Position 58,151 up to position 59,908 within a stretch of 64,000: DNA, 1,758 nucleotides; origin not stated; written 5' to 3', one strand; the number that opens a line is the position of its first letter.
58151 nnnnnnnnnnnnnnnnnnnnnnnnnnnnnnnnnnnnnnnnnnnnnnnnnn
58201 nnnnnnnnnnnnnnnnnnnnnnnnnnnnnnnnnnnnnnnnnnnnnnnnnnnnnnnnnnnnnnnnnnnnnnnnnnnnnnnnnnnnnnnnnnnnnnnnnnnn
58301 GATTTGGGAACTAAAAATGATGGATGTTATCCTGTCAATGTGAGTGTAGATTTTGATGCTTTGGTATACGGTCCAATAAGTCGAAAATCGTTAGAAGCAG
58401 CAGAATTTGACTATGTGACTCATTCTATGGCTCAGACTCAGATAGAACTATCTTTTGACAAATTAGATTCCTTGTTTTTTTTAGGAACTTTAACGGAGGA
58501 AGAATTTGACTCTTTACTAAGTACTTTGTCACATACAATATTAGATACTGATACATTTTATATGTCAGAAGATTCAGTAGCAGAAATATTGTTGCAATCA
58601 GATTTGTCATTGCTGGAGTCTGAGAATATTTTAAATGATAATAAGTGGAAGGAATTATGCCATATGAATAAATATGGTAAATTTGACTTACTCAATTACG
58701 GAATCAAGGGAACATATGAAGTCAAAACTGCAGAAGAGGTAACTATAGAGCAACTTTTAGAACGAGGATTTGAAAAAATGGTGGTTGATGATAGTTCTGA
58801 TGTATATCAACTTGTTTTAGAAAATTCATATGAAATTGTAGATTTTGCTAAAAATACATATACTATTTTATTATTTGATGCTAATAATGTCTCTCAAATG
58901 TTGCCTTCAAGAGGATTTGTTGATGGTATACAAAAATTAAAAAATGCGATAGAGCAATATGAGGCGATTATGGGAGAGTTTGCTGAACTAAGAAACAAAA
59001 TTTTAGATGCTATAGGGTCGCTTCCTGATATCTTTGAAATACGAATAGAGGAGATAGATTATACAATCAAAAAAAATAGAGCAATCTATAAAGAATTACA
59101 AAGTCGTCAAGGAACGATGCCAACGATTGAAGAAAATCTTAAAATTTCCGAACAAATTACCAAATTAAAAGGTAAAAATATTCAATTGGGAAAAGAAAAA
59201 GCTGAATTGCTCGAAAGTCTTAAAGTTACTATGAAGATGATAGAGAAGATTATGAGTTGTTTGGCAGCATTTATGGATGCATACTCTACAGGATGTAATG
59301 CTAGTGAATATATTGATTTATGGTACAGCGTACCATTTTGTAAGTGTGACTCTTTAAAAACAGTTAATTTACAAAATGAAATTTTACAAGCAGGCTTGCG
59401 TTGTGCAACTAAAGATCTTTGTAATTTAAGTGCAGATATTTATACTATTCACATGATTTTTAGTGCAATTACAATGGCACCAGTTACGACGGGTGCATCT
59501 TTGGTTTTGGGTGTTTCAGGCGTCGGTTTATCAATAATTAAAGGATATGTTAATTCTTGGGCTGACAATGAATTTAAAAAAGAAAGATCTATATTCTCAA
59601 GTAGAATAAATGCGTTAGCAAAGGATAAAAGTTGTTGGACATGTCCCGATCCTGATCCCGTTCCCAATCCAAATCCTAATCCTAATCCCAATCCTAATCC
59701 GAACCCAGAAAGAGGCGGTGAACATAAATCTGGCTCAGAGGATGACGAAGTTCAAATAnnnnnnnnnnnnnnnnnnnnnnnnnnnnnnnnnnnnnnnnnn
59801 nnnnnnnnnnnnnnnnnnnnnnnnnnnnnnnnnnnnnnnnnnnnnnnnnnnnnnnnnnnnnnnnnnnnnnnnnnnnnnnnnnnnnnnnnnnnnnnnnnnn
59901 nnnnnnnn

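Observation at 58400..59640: A low-GC cassette inside the giant ORF encodes a coiled-coil region, a Cys cluster and a hydrophobic helical-hairpin-like segment (candidate membrane-insertion or pore-forming module)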

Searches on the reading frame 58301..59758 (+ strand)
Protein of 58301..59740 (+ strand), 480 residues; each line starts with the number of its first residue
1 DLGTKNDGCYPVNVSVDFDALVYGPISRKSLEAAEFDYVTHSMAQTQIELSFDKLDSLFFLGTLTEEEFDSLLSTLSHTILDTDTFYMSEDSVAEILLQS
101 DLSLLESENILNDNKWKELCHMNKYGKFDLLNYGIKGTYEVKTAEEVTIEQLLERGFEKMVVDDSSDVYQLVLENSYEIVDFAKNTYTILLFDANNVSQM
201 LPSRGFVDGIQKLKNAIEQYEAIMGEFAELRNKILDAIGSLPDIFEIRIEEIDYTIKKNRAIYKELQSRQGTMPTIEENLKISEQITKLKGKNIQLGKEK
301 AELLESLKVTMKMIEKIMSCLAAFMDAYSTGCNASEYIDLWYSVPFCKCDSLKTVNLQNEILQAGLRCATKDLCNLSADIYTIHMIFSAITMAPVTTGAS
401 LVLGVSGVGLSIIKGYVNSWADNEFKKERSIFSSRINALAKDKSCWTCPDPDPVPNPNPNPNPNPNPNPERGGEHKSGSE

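Call 5: search_protein_families(library=pfam, proteins=[window:58301-59740:+], max_evalue=1)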
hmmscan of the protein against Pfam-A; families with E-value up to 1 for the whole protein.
window:58301-59740:+ (480 aa): 5 families
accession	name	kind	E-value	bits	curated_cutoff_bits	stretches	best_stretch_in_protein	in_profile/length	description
PF05887.16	Trypan_PARP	-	0.0077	16.7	100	1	442-476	52-86/134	Procyclic acidic repetitive protein (PARP)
PF05461.16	ApoL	-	0.027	14.3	25.9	1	385-412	102-129/298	Apolipoprotein L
PF22545.2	2CompARG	-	0.064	13.8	27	1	213-333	2-129/170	2-Component system ADP-ribose glycohydrolase domain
PF15934.10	Yuri_gagarin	-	0.088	13.1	28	1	247-333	62-148/234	Yuri gagarin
PF15796.10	KELK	-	0.2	12.7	27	0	212-236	36-60/80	KELK-motif containing domain of MRCK Ser/Thr protein kinase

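Call 7: find_homologous_proteins(query=window:58340-59680:+, max_evalue=0.001)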
Query window:58340-59680:+: 8000 candidates shared short words with the query, none scored E <= 0.001.

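Call 15: search_solved_structures(query=window:58391-59644:+, max_evalue=10, show_alignments=2)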
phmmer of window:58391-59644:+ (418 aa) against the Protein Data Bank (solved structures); distinct sequences matched with E-value up to 10: 1.
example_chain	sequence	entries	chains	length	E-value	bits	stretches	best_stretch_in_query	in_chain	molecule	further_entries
2k32_A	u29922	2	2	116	0.93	12.1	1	14-52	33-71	A | AcrA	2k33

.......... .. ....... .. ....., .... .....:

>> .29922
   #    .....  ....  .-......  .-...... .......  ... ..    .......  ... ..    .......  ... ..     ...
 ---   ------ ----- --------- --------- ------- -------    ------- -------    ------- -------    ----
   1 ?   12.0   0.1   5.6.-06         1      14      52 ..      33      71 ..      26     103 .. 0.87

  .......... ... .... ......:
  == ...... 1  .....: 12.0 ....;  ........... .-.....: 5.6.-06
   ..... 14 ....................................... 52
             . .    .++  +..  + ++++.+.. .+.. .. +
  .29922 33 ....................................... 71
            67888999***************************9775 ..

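Call 16: search_protein_families(library=ncbifam, proteins=[window:58391-59644:+], max_evalue=1)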
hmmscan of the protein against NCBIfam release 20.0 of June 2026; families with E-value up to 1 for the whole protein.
window:58391-59644:+ (418 aa): 4 families
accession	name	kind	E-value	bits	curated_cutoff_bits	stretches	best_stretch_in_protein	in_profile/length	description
NF003034.1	PRK03918.1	equivalog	0.00054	18.1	700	1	178-288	221-330/878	DNA double-strand break repair ATPase Rad50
TIGR01589.1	A_thal_3526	domain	0.018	15.1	36.55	0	238-262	17-41/57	TIGR01589 domain-containing protein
NF049873.2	cytotoxin_MakE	exception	0.036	13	360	1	355-383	200-225/352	alpha-pore-forming cytotoxin subunit MakE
NF053808.1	Ssp4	equivalog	0.15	11.3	300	1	323-376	77-122/280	Ssp4 family T6SS effector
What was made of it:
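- The weak family signals on this stretch all come from membrane-active proteins (calls 5, 16).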

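Call 17: search_protein_representatives(protein=window:58391-59644:+)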
Query: 418 residues. Proteins with E-value up to 0.001 (for the whole library): 15; up to 1e-10: 4; up to 1e-30: 2. The best 15 are listed.
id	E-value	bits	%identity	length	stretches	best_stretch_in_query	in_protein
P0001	1.7e-103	363.5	46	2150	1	2-418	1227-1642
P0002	3.3e-92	326.3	43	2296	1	4-418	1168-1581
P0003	1.2e-28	117.1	28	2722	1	84-418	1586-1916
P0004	1.7e-16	77.1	26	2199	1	50-407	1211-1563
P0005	5.3e-10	55.7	26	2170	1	86-386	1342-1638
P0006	1.3e-07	47.9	21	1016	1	112-383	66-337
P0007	6.5e-07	45.6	33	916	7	185-215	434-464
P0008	6.5e-07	45.6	26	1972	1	16-413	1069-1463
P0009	7.7e-06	42.0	26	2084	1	109-400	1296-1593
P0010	1.1e-05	41.5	26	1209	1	125-411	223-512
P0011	1.4e-05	41.2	23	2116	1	57-408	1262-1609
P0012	2.0e-05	40.7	24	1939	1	112-396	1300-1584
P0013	2.0e-05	40.7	29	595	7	141-187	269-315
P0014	2.5e-05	40.3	22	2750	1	111-398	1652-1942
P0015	4.9e-04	36.1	27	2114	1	108-374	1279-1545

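Call 25: find_homologous_proteins(query=A1, max_evalue=0.001)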
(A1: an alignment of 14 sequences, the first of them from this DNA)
Query A1 (14 sequences): 8000 candidates shared short words with the query, none scored E <= 0.001.

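Call 33: predict_structure(alignment_id=A1)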
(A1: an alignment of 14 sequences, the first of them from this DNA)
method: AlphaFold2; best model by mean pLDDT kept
length: 432 residues; sequences in the alignment: 14
mean_pLDDT: 79.0   pTM: 0.71
mean pLDDT of the five models: 79.0, 74.8, 73.8, 63.2, 62.9
residues with pLDDT >= 90: 97; 70-90: 246; 50-70: 66; < 50: 23
segments of 3 or more residues with pLDDT < 50: 1-7, 180-191
pLDDT, mean of each block of 10 residues (from residue 1): 41 73 84 94 89 92 69 74 94 84 71 78 89 90 83 81 87 76 40 71 76 81 83 92 91 87 92 95 91 80 70 66 87 82 81 72 75 70 69 70 70 87 76 59
secondary structure, 60 per line:
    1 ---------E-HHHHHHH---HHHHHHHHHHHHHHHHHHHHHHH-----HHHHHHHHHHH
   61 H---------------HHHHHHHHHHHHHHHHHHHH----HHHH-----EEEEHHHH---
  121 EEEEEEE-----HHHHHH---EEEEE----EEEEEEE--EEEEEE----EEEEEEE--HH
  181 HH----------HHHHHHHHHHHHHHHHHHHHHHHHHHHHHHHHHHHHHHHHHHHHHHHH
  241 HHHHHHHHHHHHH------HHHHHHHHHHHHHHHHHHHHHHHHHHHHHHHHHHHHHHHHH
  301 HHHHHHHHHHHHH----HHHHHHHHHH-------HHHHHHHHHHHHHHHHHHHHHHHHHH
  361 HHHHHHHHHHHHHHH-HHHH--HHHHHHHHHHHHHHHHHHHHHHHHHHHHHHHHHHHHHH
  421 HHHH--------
elements in order: H12-18 H22-44 H50-61 H77-96 H101-104 E110-113 H114-117 E121-127 H133-138 E142-146 E151-157 E160-165 E170-176 H179-182 H193-253 H260-313 H318-327 H335-375 H377-380 H383-424
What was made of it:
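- Checked: The module is mostly helical but also contains a six-stranded beta subdomain at aa 1346-1412 (call 33).
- AF2 gives pLDDT 79 and pTM 0.71, with helices 193-253, 260-313, 335-375 and 383-424 and the turn at TTGAS (call 33).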

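Call 36: fold_search(model_id=the predicted structure, library=pdb)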
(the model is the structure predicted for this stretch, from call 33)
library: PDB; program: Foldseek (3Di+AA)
matches with E <= 10: 286; with E <= 0.001: 0
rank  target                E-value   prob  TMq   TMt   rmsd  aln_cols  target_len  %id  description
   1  2uxw                  3.3e-02  0.16  0.12  0.10  26.9       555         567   11  Crystal structure of human very long chain acyl-CoA dehydrogenase (ACADVL) (released 2007-05-01)
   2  7s7g                  4.3e-02  0.15  0.12  0.10  26.4       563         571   11  Crystal Structure Analysis of Human VLCAD (released 2022-09-28)
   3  3b96                  6.2e-02  0.14  0.12  0.10  26.8       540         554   12  Structural Basis for Substrate Fatty-Acyl Chain Specificity: Crystal Structure of Human Very-Long-Chain Acyl-CoA Dehydro (released 2008-02-12)
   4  6v9z_A                1.4e-01  0.15  0.14  0.09  32.4       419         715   11  Cryo-EM structure of PCAT1 bound to its CtA peptide substrate (released 2020-01-22)
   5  8vp5_B                2.0e-01  0.13  0.13  0.09  32.8       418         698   12  Cryo-EM structure of the ABC transporter PCAT1 bound with ADP and Substrate (released 2024-10-30)
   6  4ry2_A                2.2e-01  0.13  0.14  0.09  33.1       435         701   10  Crystal structure of the peptidase-containing ABC transporter PCAT1 (released 2015-07-22)
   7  9qwu_A                2.8e-01  0.08  0.12  0.06  37.3       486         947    9  Cryo-EM structure of the human UBR4/KCMF1/CALM1 complex (CALM1 focused refinement) (released 2025-09-03)
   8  7k58_C                2.9e-01  0.07  0.08  0.02  31.6       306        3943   11  Structure of outer-arm dyneins bound to microtubule with microtubule binding state 1(MTBS-1) (released 2021-09-29)
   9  8f7n                  3.2e-01  0.08  0.12  0.14  47.4       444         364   10  Crystal structure of chemoreceptor McpZ ligand sensing domain (released 2023-07-05)
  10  4ry2_B                3.5e-01  0.12  0.14  0.09  33.2       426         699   10  Crystal structure of the peptidase-containing ABC transporter PCAT1 (released 2015-07-22)
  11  9qwu_B                3.5e-01  0.07  0.12  0.06  37.3       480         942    9  Cryo-EM structure of the human UBR4/KCMF1/CALM1 complex (CALM1 focused refinement) (released 2025-09-03)
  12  8tmb_C                4.6e-01  0.44  0.23  0.28  31.1       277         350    9  Cryo-EM structure of CorA in complex with conformation-specific synthetic antibody C12 and 20 mM MgCl2, State MG20-1 (released 2025-02-12)
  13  5n77_E                5.5e-01  0.21  0.13  0.20  30.2       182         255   10  Crystal structure of the cytosolic domain of the CorA magnesium channel from Escherichia coli in complex with magnesiu (released 2017-07-12)
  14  7qcf_C                6.3e-01  0.10  0.11  0.16  29.4       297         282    9  X-ray crystallographic structure of E. coli K-12 glycyl-tRNA synthetase alpha subunit (glyQ) (released 2022-05-04)
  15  8tmn_C                6.9e-01  0.16  0.18  0.22  35.2       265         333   13  Cryo-EM structure of magnesium depleted CorA in complex with conformation-specific synthetic antibody C18, State MGD-1 (released 2025-02-12)
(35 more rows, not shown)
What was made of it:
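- On ClyA/Hbl/Nhe/Mak alpha-pore-forming toxin superfamily: Foldseek against the PDB puts AhlB, SmhB and MakA at E 0.9-1.6 with TM 0.14-0.20 (call 36).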

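Call 43: search_protein_families(library=pfam, alignment_id=A3, max_evalue=0.01)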
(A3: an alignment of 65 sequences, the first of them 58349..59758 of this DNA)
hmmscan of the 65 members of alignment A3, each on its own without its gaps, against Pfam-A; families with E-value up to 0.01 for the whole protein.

A. member 1, window:58349-59758:+ (470 aa): 1 family
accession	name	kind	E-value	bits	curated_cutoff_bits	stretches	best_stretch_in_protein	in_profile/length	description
PF05887.16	Trypan_PARP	-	0.0043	17.5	100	1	425-464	51-90/134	Procyclic acidic repetitive protein (PARP)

B. families by the number of members that match (of 65 scanned): 32 families (the first 25 are shown)
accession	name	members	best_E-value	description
PF04108.17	ATG17_like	2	0.0012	Autophagy protein ATG17-like domain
PF05887.16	Trypan_PARP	2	0.0043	Procyclic acidic repetitive protein (PARP)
PF05667.16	CCDC22_CC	1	0.00014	CCDC22 protein coiled-coil region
PF02895.20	H-kinase_dim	1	0.00036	Signal transducing histidine kinase, homodimeric domain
PF14223.13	Retrotran_gag_2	1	0.00046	gag-polypeptide of LTR copia-type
PF25173.1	Beta-prop_WDR3_1st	1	0.0007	WDR3 first beta-propeller domain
PF07464.16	ApoLp-III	1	0.00081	Apolipophorin-III precursor (apoLp-III)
PF05859.17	Mis12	1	0.00087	Mis12 protein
PF24211.1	DUF7432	1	0.001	Family of unknown function (DUF7432)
PF05478.16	Prominin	1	0.0013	Prominin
PF20155.4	TMP_3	1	0.0015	Tape measure protein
PF13949.11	ALIX_LYPXL_bnd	1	0.0016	ALIX V-shaped domain binding to HIV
PF02403.27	Seryl_tRNA_N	1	0.0017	Seryl-tRNA synthetase N-terminal domain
PF02553.20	CbiN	1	0.0018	Cobalt transport protein component CbiN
PF08397.16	IMD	1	0.002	IRSp53/MIM homology domain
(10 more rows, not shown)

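Call 46: search_solved_structures(query=A1, max_evalue=10, show_alignments=0)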
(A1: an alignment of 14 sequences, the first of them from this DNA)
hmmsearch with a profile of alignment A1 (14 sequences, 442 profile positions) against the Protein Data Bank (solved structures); distinct sequences matched with E-value up to 10: 100 (the best 60 are shown).
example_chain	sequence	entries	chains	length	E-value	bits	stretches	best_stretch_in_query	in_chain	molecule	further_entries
6z0c_A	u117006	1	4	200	0.0012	21.3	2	216-302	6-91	Maquette-3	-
6kos_A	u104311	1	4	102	0.0021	20.5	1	228-318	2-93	SUWA (Super WA20)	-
9r1o_A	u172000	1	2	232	0.0022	20.4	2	209-321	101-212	sc-apCC-6-DPH-NR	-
8qad_A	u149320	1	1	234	0.0079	18.6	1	209-329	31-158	sc-apCC-6-LLIA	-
3m6s_B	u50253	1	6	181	0.015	17.7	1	210-293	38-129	Hemagglutinin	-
6njp_G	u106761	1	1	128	0.024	17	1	221-320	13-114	EscO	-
8qox_B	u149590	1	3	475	0.031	16.6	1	195-326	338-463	Conserved membrane protein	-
5zuv_A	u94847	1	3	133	0.039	16.3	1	204-304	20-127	Spike glycoprotein,Spike glycoprotein,inhibitor EK1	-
5zhy_A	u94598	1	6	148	0.043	16.2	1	208-260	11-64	Spike glycoprotein, Spike glycoprotein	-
4ju0_B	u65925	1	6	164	0.056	15.8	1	210-293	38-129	Hemagglutinin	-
4jtx_B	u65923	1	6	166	0.058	15.7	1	210-293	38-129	Hemagglutinin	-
9n5z_F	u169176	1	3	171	0.06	15.7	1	210-293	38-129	Hemagglutinin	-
4jtv_B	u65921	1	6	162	0.061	15.6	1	210-293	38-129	Hemagglutinin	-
6bfu_A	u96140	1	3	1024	0.068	15.5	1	198-314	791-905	Spike protein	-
3gvm_A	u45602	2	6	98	0.069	15.5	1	207-257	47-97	Putative uncharacterized protein SAG1039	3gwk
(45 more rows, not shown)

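Call 47: search_protein_families(library=pfam, proteins=[P0002, P0005, P0003], max_evalue=0.001)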
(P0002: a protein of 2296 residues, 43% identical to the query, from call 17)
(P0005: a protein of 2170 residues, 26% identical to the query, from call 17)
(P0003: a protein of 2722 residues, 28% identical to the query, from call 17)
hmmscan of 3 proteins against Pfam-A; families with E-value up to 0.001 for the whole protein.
P0002 (2296 aa): 5 families
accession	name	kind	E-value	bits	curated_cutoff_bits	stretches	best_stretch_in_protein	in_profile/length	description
PF18998.6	Flg_new_2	-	6.2e-24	84.2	23.6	2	41-109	3-71/73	Divergent InlB B-repeat domain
PF13620.12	CarboxypepD_reg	-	2.4e-12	47.5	32.3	1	549-621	1-73/82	Carboxypeptidase regulatory-like domain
PF13306.12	LRR_5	-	2.1e-08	34.6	27.7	1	245-322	12-86/127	BspA type Leucine rich repeat region (6 copies)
PF09134.16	Invasin_D3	-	7.7e-05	23.6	33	0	1854-1916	37-95/98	Invasin, domain 3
PF02369.22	Big_1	-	0.00051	20.5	34.9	0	547-606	18-76/93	Bacterial Ig-like domain (group 1)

P0005 (2170 aa): 7 families
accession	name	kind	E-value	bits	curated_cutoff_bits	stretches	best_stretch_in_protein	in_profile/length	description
PF18998.6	Flg_new_2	-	3.5e-24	85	23.6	3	131-201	2-72/73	Divergent InlB B-repeat domain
PF13290.12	CHB_HEX_C_1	-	9.7e-15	54.7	22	1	2006-2075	2-66/67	Chitobiase/beta-hexosaminidase C-terminal domain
PF13287.12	Fn3_assoc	-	1.7e-13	50.9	23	1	2017-2079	1-59/59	Fn3 associated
PF13306.12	LRR_5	-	1.2e-09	38.6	27.7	1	354-422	31-99/127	BspA type Leucine rich repeat region (6 copies)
PF18962.6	Por_Secre_tail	-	6.5e-08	33.2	27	1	2098-2166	1-73/75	Secretion system C-terminal sorting domain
PF16820.11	PKD_3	-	3.6e-06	27.2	26.3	0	148-187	14-54/68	PKD-like domain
PF13715.12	CarbopepD_reg_2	-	1.6e-05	25.3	32.2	0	635-699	1-59/88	CarboxypepD_reg-like domain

P0003 (2722 aa): 8 families
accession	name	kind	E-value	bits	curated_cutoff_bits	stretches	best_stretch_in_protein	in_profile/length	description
PF13287.12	Fn3_assoc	-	5.9e-27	94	23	2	183-243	2-59/59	Fn3 associated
PF18998.6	Flg_new_2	-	4.5e-23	81.5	23.6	2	356-426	3-72/73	Divergent InlB B-repeat domain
PF13290.12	CHB_HEX_C_1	-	7.8e-23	80.6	22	2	172-235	2-61/67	Chitobiase/beta-hexosaminidase C-terminal domain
PF13620.12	CarboxypepD_reg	-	1.3e-11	45.1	32.3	1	866-924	1-56/82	Carboxypeptidase regulatory-like domain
PF13306.12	LRR_5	-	2.8e-07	30.9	27.7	1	599-654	6-59/127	BspA type Leucine rich repeat region (6 copies)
PF18962.6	Por_Secre_tail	-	7.5e-06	26.6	27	1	2668-2721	19-75/75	Secretion system C-terminal sorting domain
PF17936.7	Big_6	-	1.1e-05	26.1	27.6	1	1294-1338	9-54/83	Bacterial Ig domain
PF09479.16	Flg_new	-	0.00029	21.3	27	0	460-494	15-49/65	Listeria-Bacteroides repeat domain (List_Bact_rpt)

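Call 48: fold_search(model_id=the predicted structure, library=viral)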
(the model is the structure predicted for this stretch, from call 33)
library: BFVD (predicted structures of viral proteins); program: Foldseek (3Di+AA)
matches with E <= 10: 327; with E <= 0.001: 0
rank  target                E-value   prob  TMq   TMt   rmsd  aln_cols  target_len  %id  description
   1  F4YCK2                1.0e-01  0.33  0.15  0.07  55.3       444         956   10  (no name in the UniProt tables at hand)
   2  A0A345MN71            1.2e-01  0.21  0.14  0.19  28.0       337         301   10  (no name in the UniProt tables at hand)
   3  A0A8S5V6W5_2          1.4e-01  0.10  0.10  0.04  34.5       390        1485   11  Uncharacterized protein [CrAss-like virus sp. ctXt06]
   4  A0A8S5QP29            1.9e-01  0.18  0.14  0.19  27.4       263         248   14  Uncharacterized protein [Siphoviridae sp. ctWhx86]
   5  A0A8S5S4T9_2          1.9e-01  0.08  0.12  0.08  40.7       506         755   10  Minor tail protein [Siphoviridae sp. ctiV651]
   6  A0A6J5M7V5            2.0e-01  0.07  0.11  0.08  76.6       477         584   10  Uncharacterized protein [uncultured Caudovirales phage]
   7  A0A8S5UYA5            2.2e-01  0.07  0.11  0.08  34.3       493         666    8  Intron-binding protein aquarius N-terminus [Phage sp. ctKtV17]
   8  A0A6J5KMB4            2.3e-01  0.16  0.14  0.17  22.9       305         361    8  Uncharacterized protein [uncultured Caudovirales phage]
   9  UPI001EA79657         2.4e-01  0.10  0.12  0.15  25.6       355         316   11  (no name look-up for this kind of identifier)
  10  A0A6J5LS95            3.2e-01  0.12  0.16  0.12  54.2       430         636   12  Uncharacterized protein [uncultured Caudovirales phage]
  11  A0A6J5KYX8            3.2e-01  0.10  0.14  0.09  39.3       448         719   10  Uncharacterized protein [uncultured Caudovirales phage]
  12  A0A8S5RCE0            3.5e-01  0.08  0.14  0.07  37.5       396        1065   13  Tail protein [virus sp. ctmTa7]
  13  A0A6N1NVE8            4.2e-01  0.05  0.11  0.04  43.1       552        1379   11  Putative DNA repair protein [Tupanvirus deep ocean]
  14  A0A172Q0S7            4.4e-01  0.21  0.14  0.25  32.7       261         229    8  PspA/IM30 family protein [Acinetobacter phage vB_AbaM_ME3]
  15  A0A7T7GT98            4.8e-01  0.07  0.13  0.07  57.4       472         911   10  (no name in the UniProt tables at hand)
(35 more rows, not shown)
